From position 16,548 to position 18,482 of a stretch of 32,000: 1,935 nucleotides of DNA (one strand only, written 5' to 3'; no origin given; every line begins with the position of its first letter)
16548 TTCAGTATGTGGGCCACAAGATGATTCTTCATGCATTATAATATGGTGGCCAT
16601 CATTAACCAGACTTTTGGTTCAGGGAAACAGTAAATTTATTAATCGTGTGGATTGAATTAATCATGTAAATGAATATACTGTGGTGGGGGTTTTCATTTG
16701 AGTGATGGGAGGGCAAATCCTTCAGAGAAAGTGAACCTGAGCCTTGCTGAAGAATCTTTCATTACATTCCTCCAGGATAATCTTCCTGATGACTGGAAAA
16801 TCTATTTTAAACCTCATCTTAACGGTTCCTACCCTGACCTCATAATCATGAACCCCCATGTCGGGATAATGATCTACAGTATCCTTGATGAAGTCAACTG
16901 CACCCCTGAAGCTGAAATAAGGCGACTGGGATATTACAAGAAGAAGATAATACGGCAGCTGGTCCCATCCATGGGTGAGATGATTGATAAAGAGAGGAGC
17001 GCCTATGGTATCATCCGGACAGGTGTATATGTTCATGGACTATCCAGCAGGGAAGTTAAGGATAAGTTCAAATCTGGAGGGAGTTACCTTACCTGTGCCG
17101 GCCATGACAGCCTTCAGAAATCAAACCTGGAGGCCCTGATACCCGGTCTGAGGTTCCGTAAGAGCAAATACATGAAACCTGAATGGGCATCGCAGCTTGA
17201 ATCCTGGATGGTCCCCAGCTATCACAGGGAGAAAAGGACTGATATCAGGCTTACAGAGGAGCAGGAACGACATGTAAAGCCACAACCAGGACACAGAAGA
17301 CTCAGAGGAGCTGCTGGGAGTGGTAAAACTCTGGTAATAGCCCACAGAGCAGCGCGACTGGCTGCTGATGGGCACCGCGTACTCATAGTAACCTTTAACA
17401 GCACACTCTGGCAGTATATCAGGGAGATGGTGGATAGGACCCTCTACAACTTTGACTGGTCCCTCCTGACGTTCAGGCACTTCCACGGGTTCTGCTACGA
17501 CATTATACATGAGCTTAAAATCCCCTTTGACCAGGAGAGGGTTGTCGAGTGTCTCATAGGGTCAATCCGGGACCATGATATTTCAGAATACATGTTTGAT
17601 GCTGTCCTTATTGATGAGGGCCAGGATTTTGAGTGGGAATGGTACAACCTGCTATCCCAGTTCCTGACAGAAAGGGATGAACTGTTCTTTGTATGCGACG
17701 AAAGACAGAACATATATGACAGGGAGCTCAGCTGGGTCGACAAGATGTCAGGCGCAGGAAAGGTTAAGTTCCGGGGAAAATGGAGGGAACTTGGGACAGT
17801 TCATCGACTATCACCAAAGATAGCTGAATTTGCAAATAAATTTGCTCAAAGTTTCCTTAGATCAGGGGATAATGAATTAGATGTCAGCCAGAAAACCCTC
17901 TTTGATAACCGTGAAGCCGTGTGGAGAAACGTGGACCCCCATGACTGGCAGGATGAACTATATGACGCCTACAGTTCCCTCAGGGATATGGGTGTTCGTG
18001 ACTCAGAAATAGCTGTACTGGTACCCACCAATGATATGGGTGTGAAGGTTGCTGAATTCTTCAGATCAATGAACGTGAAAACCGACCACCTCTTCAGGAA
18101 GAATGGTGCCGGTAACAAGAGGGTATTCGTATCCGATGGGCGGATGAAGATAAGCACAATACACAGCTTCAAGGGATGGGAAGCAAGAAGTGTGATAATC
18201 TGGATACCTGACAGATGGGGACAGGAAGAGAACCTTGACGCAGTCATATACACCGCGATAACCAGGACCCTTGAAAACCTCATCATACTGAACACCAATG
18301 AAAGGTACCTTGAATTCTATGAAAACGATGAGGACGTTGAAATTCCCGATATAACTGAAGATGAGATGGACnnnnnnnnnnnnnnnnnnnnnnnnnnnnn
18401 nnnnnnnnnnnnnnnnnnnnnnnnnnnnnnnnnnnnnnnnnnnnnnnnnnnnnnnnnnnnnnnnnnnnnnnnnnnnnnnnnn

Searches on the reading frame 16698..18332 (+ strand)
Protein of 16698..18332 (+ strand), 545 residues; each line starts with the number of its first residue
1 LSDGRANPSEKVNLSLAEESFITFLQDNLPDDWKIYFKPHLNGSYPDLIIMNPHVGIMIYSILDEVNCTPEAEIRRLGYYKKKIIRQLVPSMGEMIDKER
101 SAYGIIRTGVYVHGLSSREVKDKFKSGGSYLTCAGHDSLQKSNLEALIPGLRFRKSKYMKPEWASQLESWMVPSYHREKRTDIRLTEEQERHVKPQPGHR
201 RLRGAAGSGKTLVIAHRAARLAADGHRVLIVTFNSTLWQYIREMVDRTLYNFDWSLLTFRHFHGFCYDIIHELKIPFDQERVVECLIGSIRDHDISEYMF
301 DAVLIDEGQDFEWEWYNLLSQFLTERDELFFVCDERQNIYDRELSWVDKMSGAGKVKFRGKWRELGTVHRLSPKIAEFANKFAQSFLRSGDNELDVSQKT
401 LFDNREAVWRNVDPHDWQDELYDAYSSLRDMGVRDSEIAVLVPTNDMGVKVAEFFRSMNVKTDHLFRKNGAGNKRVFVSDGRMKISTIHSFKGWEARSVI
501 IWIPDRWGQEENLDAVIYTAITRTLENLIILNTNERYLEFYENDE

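Call 72: find_homologous_proteins(query=window:16698-18332:+, max_evalue=1e-20)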
Query window:16698-18332:+ (545 aa): 1832 proteins with E <= 1e-20 among 8000 candidates; the best 120 are listed.
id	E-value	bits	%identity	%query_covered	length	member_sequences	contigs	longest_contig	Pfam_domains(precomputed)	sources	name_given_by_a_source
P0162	0.0e+0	1171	92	100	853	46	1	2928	PF13538.13,PF13245.13,PF00580.28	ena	-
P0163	1.7e-259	880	68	100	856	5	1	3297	PF13538.13,PF13245.13,PF04851.22,PF00580.28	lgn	-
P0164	1.0e-193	663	53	97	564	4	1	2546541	PF13538.13,PF13245.13,PF00580.28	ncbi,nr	ncbi:UvrD-helicase domain-containing protein [Methanobacterium paludis]|nr:UvrD-helicase domain-cont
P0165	1.3e-189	649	51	97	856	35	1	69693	PF13538.13,PF13245.13,PF00580.28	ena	-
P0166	5.0e-184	631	52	96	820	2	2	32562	PF13538.13,PF13245.13,PF00580.28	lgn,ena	-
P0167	2.2e-183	629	52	96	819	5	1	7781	PF13538.13,PF13245.13,PF00580.28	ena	-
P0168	2.2e-182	626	52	96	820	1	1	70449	PF13538.13,PF13245.13,PF00580.28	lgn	-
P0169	1.2e-176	607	50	97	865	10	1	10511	PF13538.13,PF01443.25,PF13245.13,PF00580.28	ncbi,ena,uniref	ncbi:MAG: UvrD-helicase domain-containing protein [Methanobacterium formicicum]|uniref:UvrD-helicase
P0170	1.7e-176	606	49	97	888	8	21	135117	PF13538.13,PF13245.13,PF00580.28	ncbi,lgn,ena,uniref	ncbi:UvrD-helicase domain-containing protein [Methanobacterium sp. MZD130B]|uniref:UvrD-helicase dom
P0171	8.8e-176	604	48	98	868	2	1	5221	PF13538.13,PF13245.13,PF00580.28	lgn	-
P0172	1.5e-173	596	48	98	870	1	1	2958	PF13538.13,PF13245.13,PF00580.28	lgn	-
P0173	2.2e-172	593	49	97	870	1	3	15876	PF13538.13,PF01443.25,PF13245.13,PF00580.28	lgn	-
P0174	3.8e-171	588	47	99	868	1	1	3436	PF13538.13,PF13245.13,PF00580.28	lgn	-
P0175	5.2e-169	581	47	99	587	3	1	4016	PF13538.13,PF13245.13,PF08378.18,PF04851.22,PF00580.28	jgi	-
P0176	4.2e-168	578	47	97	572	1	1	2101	PF13538.13,PF13245.13,PF00580.28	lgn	-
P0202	6.9e-159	548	45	99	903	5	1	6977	PF13538.13,PF01443.25,PF13245.13,PF08378.18,PF04851.22,PF00580.28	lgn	-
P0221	1.1e-150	521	46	98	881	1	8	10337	PF13538.13,PF01443.25,PF13361.13,PF13245.13,PF00580.28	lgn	-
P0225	4.5e-148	512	43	97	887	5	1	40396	PF13538.13,PF13245.13,PF08378.18,PF00580.28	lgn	-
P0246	5.1e-131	456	40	97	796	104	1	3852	PF18731.7,PF13245.13,PF08378.18,PF00580.28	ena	-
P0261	1.0e-123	432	42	97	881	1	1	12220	PF13538.13,PF01443.25,PF13361.13,PF13245.13,PF00580.28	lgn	-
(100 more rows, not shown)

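Call 75: search_protein_families(library=pfam, proteins=[P0246, P0202, P0166, P0261, P0221], max_evalue=0.1)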
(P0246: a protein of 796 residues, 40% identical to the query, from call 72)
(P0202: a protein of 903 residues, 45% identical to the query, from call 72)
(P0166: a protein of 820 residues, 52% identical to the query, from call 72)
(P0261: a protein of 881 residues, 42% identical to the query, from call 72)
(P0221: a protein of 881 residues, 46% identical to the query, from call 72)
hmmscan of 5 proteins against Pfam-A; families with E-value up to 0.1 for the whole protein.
P0246 (796 aa): 11 families
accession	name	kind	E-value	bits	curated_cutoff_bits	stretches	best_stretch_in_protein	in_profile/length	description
PF18731.6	HEPN_Swt1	-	4.2e-33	114.5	27.5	1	11-131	1-114/115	Swt1-like HEPN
PF00580.27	UvrD-helicase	-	4e-14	53.4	23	2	412-500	2-94/271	UvrD/REP helicase N-terminal domain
PF08378.17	NERD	-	2.7e-10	41.2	22.1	1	224-320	4-96/111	Nuclease-related domain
PF13245.12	AAA_19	-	8.8e-10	39.3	25.1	1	425-575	13-131/134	AAA domain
PF04851.21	ResIII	-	4.4e-05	23.9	22.5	1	417-542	17-133/164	Type III restriction enzyme, res subunit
PF13538.12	UvrD_C_2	-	0.00018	21.8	27.4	1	734-776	6-51/52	UvrD-like helicase C-terminal domain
PF13401.12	AAA_22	-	0.00019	22.2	27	1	429-559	11-109/130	AAA domain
PF01443.25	Viral_helicase1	-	0.00049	20.4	21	1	728-777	178-227/228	Viral superfamily 1 RNA helicase core domain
PF13604.12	AAA_30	-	0.0032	17.7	27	1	411-458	2-53/191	AAA domain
PF13191.12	AAA_16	-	0.036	15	32.6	0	413-572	14-142/167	AAA ATPase domain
PF25199.1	nSTAND_NTPase5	-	0.044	14.1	34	0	410-458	30-77/145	Novel STAND NTPase 5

P0202 (903 aa): 12 families
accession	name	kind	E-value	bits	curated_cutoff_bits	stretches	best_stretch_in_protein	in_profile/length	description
PF00580.27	UvrD-helicase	-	4e-15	56.7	23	2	215-302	2-93/271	UvrD/REP helicase N-terminal domain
PF13245.12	AAA_19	-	9e-10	39.3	25.1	1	231-373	16-131/134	AAA domain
PF01443.25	Viral_helicase1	-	2.1e-08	34.7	21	1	516-578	173-228/228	Viral superfamily 1 RNA helicase core domain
PF08378.17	NERD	-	4.1e-08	34.2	22.1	1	30-119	4-95/111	Nuclease-related domain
PF13538.12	UvrD_C_2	-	3e-07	30.6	27.4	1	531-576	4-51/52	UvrD-like helicase C-terminal domain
PF04851.21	ResIII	-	5.7e-06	26.8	22.5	1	229-340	26-133/164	Type III restriction enzyme, res subunit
PF09848.15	SLFN-g3_helicase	-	9.5e-05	22.3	24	1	232-406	7-164/354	Schlafen group 3, DNA/RNA helicase domain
PF13361.12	UvrD_C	-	0.00051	20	25.6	1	527-577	285-346/350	UvrD-like helicase C-terminal domain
PF13401.12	AAA_22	-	0.00066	20.4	27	1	233-357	12-109/130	AAA domain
PF00270.35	DEAD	-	0.04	14.1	26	0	208-261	4-52/167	DEAD/DEAH box helicase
PF10184.16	DUF2358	-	0.052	14.2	24.3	0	353-395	4-46/113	Uncharacterized conserved protein (DUF2358)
PF13604.12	AAA_30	-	0.076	13.2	27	0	230-261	22-53/191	AAA domain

P0166 (820 aa): 13 families
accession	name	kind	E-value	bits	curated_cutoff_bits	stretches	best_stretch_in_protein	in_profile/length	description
PF00580.27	UvrD-helicase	-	1.3e-15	58.2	23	2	168-255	2-93/271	UvrD/REP helicase N-terminal domain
PF13245.12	AAA_19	-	2.3e-10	41.2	25.1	1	184-321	16-131/134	AAA domain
PF13538.12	UvrD_C_2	-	2.6e-08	34.1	27.4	1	471-517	4-52/52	UvrD-like helicase C-terminal domain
PF09848.15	SLFN-g3_helicase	-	9.2e-05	22.3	24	1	185-356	7-166/354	Schlafen group 3, DNA/RNA helicase domain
PF25199.1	nSTAND_NTPase5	-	0.0014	18.9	34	1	177-216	39-79/145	Novel STAND NTPase 5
PF13361.12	UvrD_C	-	0.0054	16.6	25.6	0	467-516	285-345/350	UvrD-like helicase C-terminal domain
PF04851.21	ResIII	-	0.0069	16.8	22.5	1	185-223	29-69/164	Type III restriction enzyme, res subunit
PF01443.25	Viral_helicase1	-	0.0078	16.5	21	0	468-517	178-227/228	Viral superfamily 1 RNA helicase core domain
PF13401.12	AAA_22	-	0.016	16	27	1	186-305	12-109/130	AAA domain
PF13191.12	AAA_16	-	0.028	15.4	32.6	1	180-329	25-145/167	AAA ATPase domain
PF01656.29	CbiA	-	0.031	14.7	25.4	1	187-213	7-33/125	CobQ/CobB/MinD/ParA nucleotide binding domain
PF13604.12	AAA_30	-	0.041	14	27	0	184-214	23-53/191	AAA domain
PF20720.3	nSTAND3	-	0.1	12.8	27.2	0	184-222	22-60/155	Novel STAND NTPase 3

P0261 (881 aa): 9 families
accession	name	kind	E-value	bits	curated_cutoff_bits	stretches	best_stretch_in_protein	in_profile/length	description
PF00580.27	UvrD-helicase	-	1.1e-13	51.9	23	2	304-365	192-254/271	UvrD/REP helicase N-terminal domain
PF13538.12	UvrD_C_2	-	1.7e-10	41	27.4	1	515-560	4-51/52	UvrD-like helicase C-terminal domain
PF13245.12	AAA_19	-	3.3e-08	34.2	25.1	1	213-364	15-131/134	AAA domain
PF01443.25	Viral_helicase1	-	6e-07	30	21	1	511-562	178-228/228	Viral superfamily 1 RNA helicase core domain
PF13361.12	UvrD_C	-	4.1e-06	26.9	25.6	1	496-562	269-347/350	UvrD-like helicase C-terminal domain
PF04851.21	ResIII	-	5e-05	23.7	22.5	1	211-332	25-134/164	Type III restriction enzyme, res subunit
PF13401.12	AAA_22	-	0.00027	21.7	27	1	214-348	10-109/130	AAA domain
PF25199.1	nSTAND_NTPase5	-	0.041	14.2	34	0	211-244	43-75/145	Novel STAND NTPase 5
PF09848.15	SLFN-g3_helicase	-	0.066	12.9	24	0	215-386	7-149/354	Schlafen group 3, DNA/RNA helicase domain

P0221 (881 aa): 11 families
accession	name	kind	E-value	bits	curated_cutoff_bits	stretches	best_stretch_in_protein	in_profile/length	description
PF00580.27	UvrD-helicase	-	1.2e-14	55.1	23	2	191-277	2-92/271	UvrD/REP helicase N-terminal domain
PF13245.12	AAA_19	-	5.1e-09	36.9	25.1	1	207-354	16-131/134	AAA domain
PF13538.12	UvrD_C_2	-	7.1e-07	29.4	27.4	1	513-558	5-51/52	UvrD-like helicase C-terminal domain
PF01443.25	Viral_helicase1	-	9.1e-07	29.3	21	1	503-560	178-228/228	Viral superfamily 1 RNA helicase core domain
PF13361.12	UvrD_C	-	0.00011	22.2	25.6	1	318-559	164-346/350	UvrD-like helicase C-terminal domain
PF13604.12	AAA_30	-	0.00064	19.9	27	1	199-237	15-53/191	AAA domain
PF04851.21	ResIII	-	0.00098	19.5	22.5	1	193-244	14-67/164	Type III restriction enzyme, res subunit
PF09848.15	SLFN-g3_helicase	-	0.0015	18.3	24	1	207-409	6-186/354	Schlafen group 3, DNA/RNA helicase domain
PF13401.12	AAA_22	-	0.0021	18.8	27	1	207-339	10-110/130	AAA domain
PF25199.1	nSTAND_NTPase5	-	0.0094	16.2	34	1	201-237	40-77/145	Novel STAND NTPase 5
PF00448.28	SRP54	-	0.072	13.2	22.7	0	208-237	7-36/196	SRP54-type protein, GTPase domain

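Call 96: find_encoding_contigs(protein=P0164, flank=6000, max_places=2)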
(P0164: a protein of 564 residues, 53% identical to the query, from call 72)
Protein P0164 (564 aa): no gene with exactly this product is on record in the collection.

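Call 97: find_encoding_contigs(protein=P0225, flank=6000, max_places=2)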
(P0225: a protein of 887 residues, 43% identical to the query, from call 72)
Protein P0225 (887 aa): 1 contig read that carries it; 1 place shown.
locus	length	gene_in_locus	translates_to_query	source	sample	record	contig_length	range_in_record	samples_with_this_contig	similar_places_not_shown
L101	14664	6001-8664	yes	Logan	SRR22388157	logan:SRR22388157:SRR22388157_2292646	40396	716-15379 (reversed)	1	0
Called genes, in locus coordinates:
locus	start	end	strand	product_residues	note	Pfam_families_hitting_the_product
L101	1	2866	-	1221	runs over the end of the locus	PF12102:MrcB_N, PF07728:AAA_5 (faint)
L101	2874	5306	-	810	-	PF02463:SMC_N, PF13175:AAA_15, PF13304:AAA_21 (faint), PF13476:AAA_23, PF13555:AAA_29, PF02463:SMC_N (weak)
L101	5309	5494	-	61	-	-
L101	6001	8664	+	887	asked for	PF08378:NERD (weak), PF00580:UvrD-helicase (weak), PF13245:AAA_19, PF13538:UvrD_C_2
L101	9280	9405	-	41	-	-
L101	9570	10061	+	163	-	PF04343:DUF488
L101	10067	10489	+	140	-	PF04343:DUF488, PF22751:DUF488-N3a (weak)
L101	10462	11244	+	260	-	PF22557:DuOB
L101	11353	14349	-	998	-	PF00270:DEAD, PF04851:ResIII, PF00271:Helicase_C, PF22982:WHD_HRQ1, PF09369:MZB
